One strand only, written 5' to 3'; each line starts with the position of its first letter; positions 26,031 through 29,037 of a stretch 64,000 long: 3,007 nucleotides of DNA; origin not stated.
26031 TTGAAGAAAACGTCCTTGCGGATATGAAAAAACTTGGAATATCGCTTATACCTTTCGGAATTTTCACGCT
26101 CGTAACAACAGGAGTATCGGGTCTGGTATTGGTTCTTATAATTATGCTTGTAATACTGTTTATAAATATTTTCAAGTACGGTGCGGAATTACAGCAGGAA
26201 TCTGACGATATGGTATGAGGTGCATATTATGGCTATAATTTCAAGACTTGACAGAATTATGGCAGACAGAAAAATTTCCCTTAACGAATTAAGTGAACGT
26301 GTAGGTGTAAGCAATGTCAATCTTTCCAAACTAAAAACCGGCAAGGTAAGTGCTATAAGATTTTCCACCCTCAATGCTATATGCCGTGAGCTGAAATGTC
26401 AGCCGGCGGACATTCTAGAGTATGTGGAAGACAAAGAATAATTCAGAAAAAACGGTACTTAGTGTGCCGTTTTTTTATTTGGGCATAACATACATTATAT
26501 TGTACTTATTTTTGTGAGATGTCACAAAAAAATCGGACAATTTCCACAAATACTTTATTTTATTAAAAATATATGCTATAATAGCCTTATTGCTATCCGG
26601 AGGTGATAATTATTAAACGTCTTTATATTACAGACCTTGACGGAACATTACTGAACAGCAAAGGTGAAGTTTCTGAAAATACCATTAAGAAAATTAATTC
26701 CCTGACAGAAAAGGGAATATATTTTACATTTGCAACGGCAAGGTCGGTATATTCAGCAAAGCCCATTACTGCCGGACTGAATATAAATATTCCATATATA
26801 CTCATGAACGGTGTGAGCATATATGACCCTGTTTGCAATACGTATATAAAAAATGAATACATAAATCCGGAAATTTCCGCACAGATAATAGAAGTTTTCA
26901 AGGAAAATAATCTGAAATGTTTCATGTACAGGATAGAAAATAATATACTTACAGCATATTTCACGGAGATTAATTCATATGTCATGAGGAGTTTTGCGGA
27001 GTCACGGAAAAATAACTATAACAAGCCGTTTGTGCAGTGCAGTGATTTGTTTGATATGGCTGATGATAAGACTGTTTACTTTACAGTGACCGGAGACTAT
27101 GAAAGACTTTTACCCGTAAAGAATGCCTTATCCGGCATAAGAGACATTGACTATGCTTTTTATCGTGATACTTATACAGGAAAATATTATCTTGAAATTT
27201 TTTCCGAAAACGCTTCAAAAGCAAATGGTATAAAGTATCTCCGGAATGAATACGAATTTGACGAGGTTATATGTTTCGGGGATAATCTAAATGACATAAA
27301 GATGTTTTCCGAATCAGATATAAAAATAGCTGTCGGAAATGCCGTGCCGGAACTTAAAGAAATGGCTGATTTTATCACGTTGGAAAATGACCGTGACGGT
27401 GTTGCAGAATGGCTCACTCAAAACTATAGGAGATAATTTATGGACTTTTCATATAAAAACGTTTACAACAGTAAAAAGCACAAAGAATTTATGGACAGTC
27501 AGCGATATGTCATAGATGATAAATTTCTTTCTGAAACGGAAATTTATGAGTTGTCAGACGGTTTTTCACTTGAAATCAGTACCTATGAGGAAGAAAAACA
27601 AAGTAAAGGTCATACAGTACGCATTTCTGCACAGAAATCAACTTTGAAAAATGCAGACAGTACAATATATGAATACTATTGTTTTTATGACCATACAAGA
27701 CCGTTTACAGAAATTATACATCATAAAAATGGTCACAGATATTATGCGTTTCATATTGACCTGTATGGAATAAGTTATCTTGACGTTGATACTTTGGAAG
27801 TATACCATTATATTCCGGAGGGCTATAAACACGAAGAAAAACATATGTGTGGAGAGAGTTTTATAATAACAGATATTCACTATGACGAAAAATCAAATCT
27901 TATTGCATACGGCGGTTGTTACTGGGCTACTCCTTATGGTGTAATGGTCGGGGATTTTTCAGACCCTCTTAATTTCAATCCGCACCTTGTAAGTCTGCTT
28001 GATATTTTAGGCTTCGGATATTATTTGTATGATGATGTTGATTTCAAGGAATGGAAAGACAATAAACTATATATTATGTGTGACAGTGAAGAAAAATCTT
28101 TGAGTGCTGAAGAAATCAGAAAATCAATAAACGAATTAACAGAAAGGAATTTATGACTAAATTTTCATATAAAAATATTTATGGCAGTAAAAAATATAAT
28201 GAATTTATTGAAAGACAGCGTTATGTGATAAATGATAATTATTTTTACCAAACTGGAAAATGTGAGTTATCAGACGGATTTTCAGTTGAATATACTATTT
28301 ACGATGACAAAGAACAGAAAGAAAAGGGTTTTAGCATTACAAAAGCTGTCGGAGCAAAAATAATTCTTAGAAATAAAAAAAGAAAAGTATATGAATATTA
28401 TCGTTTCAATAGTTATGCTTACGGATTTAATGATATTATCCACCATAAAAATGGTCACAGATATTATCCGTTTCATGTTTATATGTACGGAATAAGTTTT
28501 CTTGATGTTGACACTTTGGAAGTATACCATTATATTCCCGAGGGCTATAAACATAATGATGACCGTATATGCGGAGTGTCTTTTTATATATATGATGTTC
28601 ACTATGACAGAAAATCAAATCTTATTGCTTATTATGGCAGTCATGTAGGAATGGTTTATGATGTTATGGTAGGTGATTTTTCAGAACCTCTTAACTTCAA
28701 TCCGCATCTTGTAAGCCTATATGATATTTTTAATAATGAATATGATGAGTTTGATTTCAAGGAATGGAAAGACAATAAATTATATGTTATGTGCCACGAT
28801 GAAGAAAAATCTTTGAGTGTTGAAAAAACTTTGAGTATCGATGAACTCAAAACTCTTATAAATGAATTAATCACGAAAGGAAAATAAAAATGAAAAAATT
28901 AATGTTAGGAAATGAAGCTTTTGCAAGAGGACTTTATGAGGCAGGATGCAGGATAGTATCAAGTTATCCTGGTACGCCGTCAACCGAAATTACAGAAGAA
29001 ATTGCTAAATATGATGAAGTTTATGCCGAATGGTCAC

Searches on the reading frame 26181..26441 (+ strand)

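Call 6: search_protein_families(library=pfam, proteins=[window:26181-26441:+], max_evalue=0.1)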
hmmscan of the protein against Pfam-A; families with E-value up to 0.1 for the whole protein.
window:26181-26441:+ (86 aa): 7 families
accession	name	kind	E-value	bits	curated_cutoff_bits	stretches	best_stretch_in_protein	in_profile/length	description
PF13443.12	HTH_26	-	2e-23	82.8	22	1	22-84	1-63/63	Cro/C1-type HTH DNA-binding domain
PF01381.28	HTH_3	-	2e-06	28.1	23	1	29-77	7-54/55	Helix-turn-helix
PF12844.13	HTH_19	-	0.00026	21.3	30.2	1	29-77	10-57/64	Helix-turn-helix domain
PF13560.12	HTH_31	-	0.00055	20.6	27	1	23-77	6-60/64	Helix-turn-helix domain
PF13412.12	HTH_24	-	0.0079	16.2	21.9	1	24-44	10-30/48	Winged helix-turn-helix DNA-binding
PF04967.18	HTH_10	-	0.043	14.1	23.1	1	29-50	21-42/53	HTH DNA binding domain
PF08280.17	HTH_Mga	-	0.07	13.6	23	0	29-49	17-37/59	M protein trans-acting positive regulator (MGA) HTH domain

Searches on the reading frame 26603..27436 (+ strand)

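Call 3: search_protein_families(library=pfam, proteins=[window:26603-27436:+], max_evalue=1)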
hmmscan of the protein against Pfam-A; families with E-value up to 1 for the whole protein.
window:26603-27436:+ (277 aa): 7 families
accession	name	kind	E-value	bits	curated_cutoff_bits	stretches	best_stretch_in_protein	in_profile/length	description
PF08282.18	Hydrolase_3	-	6.7e-56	190.3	20.9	1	9-271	2-255/255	haloacid dehalogenase-like hydrolase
PF05116.19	S6PP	-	5.6e-15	56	20.3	2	191-253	151-216/247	Sucrose-6F-phosphate phosphohydrolase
PF00702.32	Hydrolase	-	4.4e-06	27.7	26.4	1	6-237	2-189/191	haloacid dehalogenase-like hydrolase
PF11224.13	DUF3023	-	0.0084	16.4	22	1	59-149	37-129/129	Protein of unknown function (DUF3023)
PF13344.12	Hydrolase_6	-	0.037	14.5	27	1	9-55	2-47/101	Haloacid dehalogenase-like hydrolase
PF13419.12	HAD_2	-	0.071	13.7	23.8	0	217-242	150-175/178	Haloacid dehalogenase-like hydrolase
PF12710.13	HAD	-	0.25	12.2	27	0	190-235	138-188/189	haloacid dehalogenase-like hydrolase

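Call 5: search_protein_families(library=ncbifam, proteins=[window:26603-27436:+], max_evalue=0.1)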
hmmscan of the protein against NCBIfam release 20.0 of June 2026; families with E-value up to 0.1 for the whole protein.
window:26603-27436:+ (277 aa): 36 families (the best 25 are shown)
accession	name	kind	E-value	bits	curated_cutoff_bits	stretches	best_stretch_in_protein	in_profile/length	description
TIGR00099.1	Cof-subfamily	subfamily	7.8e-51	173.1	137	1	8-271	2-256/256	Cof-type HAD-IIB family hydrolase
TIGR01484.1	HAD-SF-IIB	subfamily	1.2e-26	94.2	41.8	1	9-244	3-221/221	HAD-IIB family hydrolase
NF007821.0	PRK10530.1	equivalog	1.3e-25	90.1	274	1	5-273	3-269/272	pyridoxal phosphatase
TIGR01487.1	Pglycolate_arch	equivalog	5e-24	85.3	122.75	2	194-270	136-214/215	phosphoglycolate phosphatase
NF045966.1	YcsE_rel_Pase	equivalog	2.3e-23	83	220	1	6-271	3-259/265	YcsE-related riboflavin metabolism phosphatase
TIGR01482.1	SPP-subfamily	subfamily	4.4e-21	75.5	107.15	1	9-266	2-212/225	sucrose-phosphate phosphatase subfamily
NF007806.0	PRK10513.1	equivalog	6.4e-21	74.9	273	2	192-269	183-262/270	sugar-phosphatase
NF002245.0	PRK01158.1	equivalog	1.9e-20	73.2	198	2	171-272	125-226/233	phosphoglycolate phosphatase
NF008213.0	PRK10976.1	equivalog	6e-19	68.6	386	1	9-275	6-264/266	sugar/pyridoxal phosphate phosphatase YigL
NF011705.0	PRK15126.1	equivalog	5.2e-17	62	336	1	5-271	2-258/272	HMP-PP phosphatase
TIGR01486.1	HAD-SF-IIB-MPGP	subfamily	1.5e-13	50.7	164.75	2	9-84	3-77/257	mannosyl-3-phosphoglycerate phosphatase family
NF001218.0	PRK00192.1-5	equivalog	1.5e-12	47.8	362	2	5-81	4-80/275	mannosyl-3-phosphoglycerate phosphatase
TIGR02463.1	MPGP_rel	hypoth_equivalog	3.8e-11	43.2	282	2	9-145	3-139/216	mannosyl-3-phosphoglycerate phosphatase-related protein YedP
TIGR02461.1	osmo_MPG_phos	equivalog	3.9e-11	43.5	244.35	1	10-77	4-70/227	mannosyl-3-phosphoglycerate phosphatase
NF001215.0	PRK00192.1-1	equivalog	1.1e-10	41.1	488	2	9-147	10-147/265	mannosyl-3-phosphoglycerate phosphatase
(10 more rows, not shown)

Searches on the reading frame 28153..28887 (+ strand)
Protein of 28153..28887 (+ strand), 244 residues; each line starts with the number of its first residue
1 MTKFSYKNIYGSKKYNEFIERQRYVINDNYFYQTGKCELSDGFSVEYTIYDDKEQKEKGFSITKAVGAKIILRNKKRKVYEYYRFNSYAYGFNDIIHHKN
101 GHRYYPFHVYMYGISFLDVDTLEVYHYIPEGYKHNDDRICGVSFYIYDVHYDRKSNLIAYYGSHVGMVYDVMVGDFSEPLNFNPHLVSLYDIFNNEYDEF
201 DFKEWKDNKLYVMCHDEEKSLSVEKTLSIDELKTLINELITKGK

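Call 3: search_protein_families(library=pfam, proteins=[window:28153-28887:+], max_evalue=1)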
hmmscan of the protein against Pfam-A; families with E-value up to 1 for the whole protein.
window:28153-28887:+ (244 aa): 1 family
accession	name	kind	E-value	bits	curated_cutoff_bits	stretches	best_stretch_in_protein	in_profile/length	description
PF19416.4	Astro_VPg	-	0.8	11.1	25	0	213-242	35-64/104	Astrovirus VPg protein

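Call 5: search_protein_families(library=ncbifam, proteins=[window:28153-28887:+], max_evalue=0.1)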
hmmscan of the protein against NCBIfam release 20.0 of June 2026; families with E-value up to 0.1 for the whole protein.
window:28153-28887:+ (244 aa): 0 families

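Call 16: search_protein_families(library=padloc, proteins=[window:28153-28887:+], max_evalue=0.1)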
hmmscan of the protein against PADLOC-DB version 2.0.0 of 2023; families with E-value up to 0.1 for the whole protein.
window:28153-28887:+ (244 aa): 0 families

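Call 98: search_protein_families(library=phrogs, proteins=[window:28153-28887:+], max_evalue=0.01)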
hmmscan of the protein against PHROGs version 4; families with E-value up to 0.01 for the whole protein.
window:28153-28887:+ (244 aa): 0 families
